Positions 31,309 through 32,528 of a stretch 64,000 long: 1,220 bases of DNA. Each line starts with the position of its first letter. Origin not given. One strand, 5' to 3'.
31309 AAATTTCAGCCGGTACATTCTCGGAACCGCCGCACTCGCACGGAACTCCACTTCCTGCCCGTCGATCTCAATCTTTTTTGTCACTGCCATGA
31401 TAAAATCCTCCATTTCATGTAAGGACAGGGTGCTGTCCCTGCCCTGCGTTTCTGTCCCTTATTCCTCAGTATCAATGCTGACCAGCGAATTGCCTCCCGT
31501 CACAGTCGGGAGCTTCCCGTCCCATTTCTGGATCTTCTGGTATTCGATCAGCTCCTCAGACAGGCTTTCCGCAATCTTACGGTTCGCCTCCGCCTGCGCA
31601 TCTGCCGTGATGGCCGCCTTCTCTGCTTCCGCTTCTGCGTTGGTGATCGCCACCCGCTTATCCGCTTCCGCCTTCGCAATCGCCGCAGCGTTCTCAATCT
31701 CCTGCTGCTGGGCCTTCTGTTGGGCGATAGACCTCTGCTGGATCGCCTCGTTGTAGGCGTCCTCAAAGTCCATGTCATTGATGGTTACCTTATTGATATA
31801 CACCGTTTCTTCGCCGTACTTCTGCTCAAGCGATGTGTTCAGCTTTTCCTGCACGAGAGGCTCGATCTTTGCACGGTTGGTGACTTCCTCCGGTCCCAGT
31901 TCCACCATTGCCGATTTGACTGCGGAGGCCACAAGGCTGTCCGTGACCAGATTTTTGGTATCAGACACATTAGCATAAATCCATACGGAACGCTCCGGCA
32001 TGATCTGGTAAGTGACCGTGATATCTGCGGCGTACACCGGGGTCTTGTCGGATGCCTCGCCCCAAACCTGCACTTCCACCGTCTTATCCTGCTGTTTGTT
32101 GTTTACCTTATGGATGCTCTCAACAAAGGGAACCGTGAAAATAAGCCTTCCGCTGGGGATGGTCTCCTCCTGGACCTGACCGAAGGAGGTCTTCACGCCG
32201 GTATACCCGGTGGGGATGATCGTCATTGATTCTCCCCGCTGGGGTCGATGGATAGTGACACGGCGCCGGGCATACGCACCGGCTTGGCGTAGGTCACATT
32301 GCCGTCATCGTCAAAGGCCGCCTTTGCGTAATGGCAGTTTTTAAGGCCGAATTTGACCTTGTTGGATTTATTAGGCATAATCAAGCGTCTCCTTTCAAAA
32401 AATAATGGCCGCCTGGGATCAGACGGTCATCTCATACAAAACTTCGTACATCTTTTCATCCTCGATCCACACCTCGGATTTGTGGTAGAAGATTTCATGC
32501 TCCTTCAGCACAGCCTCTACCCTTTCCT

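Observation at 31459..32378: Major tail protein reduced to a 51-codon N-terminal stub that is translationally coupled to an SPFH/band-7 protein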

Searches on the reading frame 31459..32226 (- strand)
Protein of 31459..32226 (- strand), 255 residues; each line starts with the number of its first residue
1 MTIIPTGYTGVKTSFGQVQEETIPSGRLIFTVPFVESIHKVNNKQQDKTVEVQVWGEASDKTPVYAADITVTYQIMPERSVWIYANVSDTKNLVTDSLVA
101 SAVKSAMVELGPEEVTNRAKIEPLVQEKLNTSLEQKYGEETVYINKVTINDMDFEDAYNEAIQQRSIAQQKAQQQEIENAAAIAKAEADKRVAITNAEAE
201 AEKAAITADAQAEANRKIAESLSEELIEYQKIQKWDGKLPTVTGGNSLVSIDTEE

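Call 3: search_protein_families(library=pfam, proteins=[window:31459-32226:-], max_evalue=1)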
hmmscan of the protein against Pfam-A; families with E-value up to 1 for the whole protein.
window:31459-32226:- (255 aa): 2 families
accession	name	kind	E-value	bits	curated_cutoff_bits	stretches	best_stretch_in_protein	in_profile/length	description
PF01145.31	Band_7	-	1.9e-16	61.1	23.6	1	2-182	1-174/176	SPFH domain / Band 7 family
PF06991.16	MFAP1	-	0.016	15.5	26.8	1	114-217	46-149/215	Microfibril-associated/Pre-mRNA processing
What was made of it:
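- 31459..32226 (-): 5'-truncated SPFH/Band-7 gene, corresponding to codons 22-276 of the ancestral gene. It lacks its own start, its RBS and the N-terminal transmembrane anchor. The ATG at 32226 is the native internal Met22. PF01145 61 bits (call 3).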

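Call 4: search_protein_families(library=phrogs, proteins=[window:31459-32226:-], max_evalue=0.1)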
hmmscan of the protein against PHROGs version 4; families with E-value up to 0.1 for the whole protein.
window:31459-32226:- (255 aa): 5 families
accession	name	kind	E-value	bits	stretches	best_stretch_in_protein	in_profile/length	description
phrog_200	-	other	4.7e-39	135.6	1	2-247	102-350/379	lipoprotein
phrog_11227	-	other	3.8e-05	24.6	1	174-236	37-108/138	protease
phrog_11908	-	unknown function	0.063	13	1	142-213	233-311/430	-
phrog_38808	-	unknown function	0.067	14.5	0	204-242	13-55/68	-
phrog_20048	-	unknown function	0.074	14.4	0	130-215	50-130/143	-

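Call 8: find_encoding_contigs(protein=window:31459-32226:-, flank=8000, max_places=10)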
Protein window:31459-32226:- (255 aa): 2 contigs read that carry it; 2 places shown.
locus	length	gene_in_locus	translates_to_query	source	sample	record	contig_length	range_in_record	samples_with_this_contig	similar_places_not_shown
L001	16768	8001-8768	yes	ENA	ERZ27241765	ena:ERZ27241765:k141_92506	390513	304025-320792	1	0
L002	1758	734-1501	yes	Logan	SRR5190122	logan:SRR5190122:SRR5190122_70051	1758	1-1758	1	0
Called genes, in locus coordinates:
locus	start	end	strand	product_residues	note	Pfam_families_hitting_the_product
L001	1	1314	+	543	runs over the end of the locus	PF03354:TerL_ATPase, PF20441:TerL_nuclease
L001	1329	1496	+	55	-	-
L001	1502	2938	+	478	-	PF04860:Phage_portal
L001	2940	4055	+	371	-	PF01507:PAPS_reduct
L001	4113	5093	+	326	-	PF00574:CLP_protease, PF25145:NfeD1b_N (weak)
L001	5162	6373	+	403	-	PF05065:Phage_capsid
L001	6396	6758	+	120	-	-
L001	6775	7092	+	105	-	PF05521:Phage_HCP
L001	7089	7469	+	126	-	PF04883:HK97-gp10_like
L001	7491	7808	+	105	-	-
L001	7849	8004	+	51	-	-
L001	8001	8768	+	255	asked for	PF01145:Band_7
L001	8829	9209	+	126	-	-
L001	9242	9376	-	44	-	-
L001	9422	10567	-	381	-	PF13784:Fic_N, PF02661:Fic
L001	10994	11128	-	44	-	-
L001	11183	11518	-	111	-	-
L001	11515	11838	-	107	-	-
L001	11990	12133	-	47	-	-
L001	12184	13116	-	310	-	PF07751:Abi_2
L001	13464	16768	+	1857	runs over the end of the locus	-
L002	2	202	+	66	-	?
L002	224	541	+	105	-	-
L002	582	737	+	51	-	-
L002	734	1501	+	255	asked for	PF01145:Band_7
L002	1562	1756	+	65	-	?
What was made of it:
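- The source is a metagenome assembly (k141 contig names, call 8).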

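Call 10: find_related_loci(query=window:31459-32226:-, collection=viral_contigs, flank=5000)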
Query window:31459-32226:- (255 aa) in viral_contigs; peptide patterns used: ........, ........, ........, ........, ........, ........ (x = any residue, [..] = any of these).
115 stretches matched a pattern; 87 encode a relative of the query (tblastn E <= 1e-3); the best 80 are kept; 80 distinct loci.
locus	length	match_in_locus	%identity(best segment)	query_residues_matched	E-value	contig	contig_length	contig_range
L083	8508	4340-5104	78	1-255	9e-137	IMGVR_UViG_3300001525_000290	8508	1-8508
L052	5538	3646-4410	78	1-255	4e-136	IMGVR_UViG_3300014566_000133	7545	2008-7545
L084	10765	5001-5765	78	1-255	2e-135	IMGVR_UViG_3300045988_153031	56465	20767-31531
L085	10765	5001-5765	78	1-255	2e-135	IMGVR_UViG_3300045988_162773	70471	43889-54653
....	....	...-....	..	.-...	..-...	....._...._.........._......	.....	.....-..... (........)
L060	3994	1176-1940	78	1-255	2e-138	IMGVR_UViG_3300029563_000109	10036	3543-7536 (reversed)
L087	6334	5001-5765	78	1-255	2e-135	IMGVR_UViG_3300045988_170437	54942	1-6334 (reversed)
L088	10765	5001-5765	78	1-255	2e-135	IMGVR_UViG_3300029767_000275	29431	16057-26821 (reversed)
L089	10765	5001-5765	78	1-255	2e-135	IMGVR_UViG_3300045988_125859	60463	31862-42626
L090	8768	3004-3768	78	1-255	1e-135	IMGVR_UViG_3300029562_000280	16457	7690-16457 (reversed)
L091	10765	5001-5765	78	1-255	2e-135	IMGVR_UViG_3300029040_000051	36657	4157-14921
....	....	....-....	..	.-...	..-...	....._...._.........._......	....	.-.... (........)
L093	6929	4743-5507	78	1-255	2e-135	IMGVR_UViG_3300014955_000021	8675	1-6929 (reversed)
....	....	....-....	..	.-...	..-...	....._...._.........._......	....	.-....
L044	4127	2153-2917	78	1-255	2e-137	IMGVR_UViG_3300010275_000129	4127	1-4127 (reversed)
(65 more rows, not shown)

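Call 26: search_protein_families(library=padloc, proteins=[window:31459-32226:-], max_evalue=0.01)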
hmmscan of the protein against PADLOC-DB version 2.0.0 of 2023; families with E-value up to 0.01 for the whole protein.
window:31459-32226:- (255 aa): 0 families

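Call 29: search_dna_similar(query=window:31459-32226:-, collection=phages, mode=protein, max_rows=25)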
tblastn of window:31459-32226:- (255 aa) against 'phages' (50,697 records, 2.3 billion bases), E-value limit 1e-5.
Records with a match: 4; places in all: 4; records where one place covers at least 80% of the query: 3.
Best place of each record, by identity: <60% 4.
By first word of the organism name: Bacteriophage 3; Faecalibacterium 1.
By host as written in the record: - 3; Faecalibacterium sp. L2-61 1.
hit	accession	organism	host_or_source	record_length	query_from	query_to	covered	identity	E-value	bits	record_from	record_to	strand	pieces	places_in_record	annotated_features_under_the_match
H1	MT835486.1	Bacteriophage sp.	human fecal samples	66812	1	160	63%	50.9%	2e-42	159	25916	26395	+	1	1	record has no annotation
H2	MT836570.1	Bacteriophage sp.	human fecal samples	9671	1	247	97%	29.2%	1e-8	61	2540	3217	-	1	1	record has no annotation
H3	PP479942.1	Faecalibacterium phage Lelie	Faecalibacterium sp. L2-61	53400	1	248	97%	28.7%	2e-6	54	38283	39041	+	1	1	hypothetical protein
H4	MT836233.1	Bacteriophage sp.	human fecal samples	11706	1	253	99%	23.2%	6e-6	53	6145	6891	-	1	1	record has no annotation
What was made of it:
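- Tried and rejected: Only four weak or partial tblastn matches in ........, the best at 51% identity in an unannotated human faecal phage contig (call 29).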

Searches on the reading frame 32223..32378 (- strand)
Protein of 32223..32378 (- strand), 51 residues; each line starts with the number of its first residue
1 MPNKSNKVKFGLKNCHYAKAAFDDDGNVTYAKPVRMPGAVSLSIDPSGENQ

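Call 3: search_protein_families(library=pfam, proteins=[window:32223-32378:-], max_evalue=1)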
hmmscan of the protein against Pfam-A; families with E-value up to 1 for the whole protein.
window:32223-32378:- (51 aa): 0 families

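Call 4: search_protein_families(library=phrogs, proteins=[window:32223-32378:-], max_evalue=0.1)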
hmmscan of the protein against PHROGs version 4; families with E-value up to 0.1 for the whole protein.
window:32223-32378:- (51 aa): 2 families
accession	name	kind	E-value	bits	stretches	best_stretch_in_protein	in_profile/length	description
phrog_88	-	tail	7.2e-11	43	1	1-49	16-63/291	major tail protein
phrog_6968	-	unknown function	0.043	14.6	0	4-26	42-62/70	-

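Call 32: search_protein_families(library=ncbifam, proteins=[window:32223-32378:-], max_evalue=0.01)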
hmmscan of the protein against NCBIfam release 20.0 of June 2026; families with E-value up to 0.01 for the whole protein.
window:32223-32378:- (51 aa): 1 family
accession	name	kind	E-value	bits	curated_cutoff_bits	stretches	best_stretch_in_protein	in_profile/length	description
TIGR01603.1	maj_tail_phi13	subfamily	3.3e-05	23.7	35.2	1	7-49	1-42/190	major tail protein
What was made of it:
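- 32223..32378 (-): Remnant of the major tail (tube) protein gene. It keeps codons 1-50 of a ~224-codon phi13/TIGR01603-type gene, followed by one out-of-context codon (CAA) and a TGA supplied by SPFH-gene sequence. TIGR01603 positions 1-42 of 190, 23.7 bits (call 32).
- Checked: TIGR01603 maj_tail_phi13 gives E=3e-5 and 23.7 bits over positions 1-42 of 190, which is below the 35.2-bit cutoff because only the N-terminus is present (call 32).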

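Call 34: find_encoding_contigs(protein=window:32223-32378:-, flank=3000, max_places=10)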
Protein window:32223-32378:- (51 aa): 2 contigs read that carry it; 2 places shown.
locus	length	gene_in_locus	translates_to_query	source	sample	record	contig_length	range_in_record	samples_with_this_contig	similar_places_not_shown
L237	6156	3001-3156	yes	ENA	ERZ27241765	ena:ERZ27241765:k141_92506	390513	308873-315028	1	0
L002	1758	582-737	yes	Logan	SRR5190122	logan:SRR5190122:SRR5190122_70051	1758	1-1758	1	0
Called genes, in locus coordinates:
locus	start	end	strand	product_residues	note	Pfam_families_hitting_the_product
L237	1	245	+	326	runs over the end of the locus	PF00574:CLP_protease, PF25145:NfeD1b_N (weak)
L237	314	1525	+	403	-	PF05065:Phage_capsid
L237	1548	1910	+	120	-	-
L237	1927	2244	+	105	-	PF05521:Phage_HCP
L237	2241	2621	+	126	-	PF04883:HK97-gp10_like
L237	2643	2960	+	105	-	-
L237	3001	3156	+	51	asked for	-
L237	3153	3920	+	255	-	PF01145:Band_7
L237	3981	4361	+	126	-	-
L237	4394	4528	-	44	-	-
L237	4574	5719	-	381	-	PF13784:Fic_N, PF02661:Fic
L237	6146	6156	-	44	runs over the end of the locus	-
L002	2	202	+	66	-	?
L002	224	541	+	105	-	-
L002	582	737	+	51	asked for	-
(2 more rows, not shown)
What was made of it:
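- The same junction appears in two assemblies made by different pipelines, ENA ERZ27241765 and Logan SRR5190122 (calls 8 and 34).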
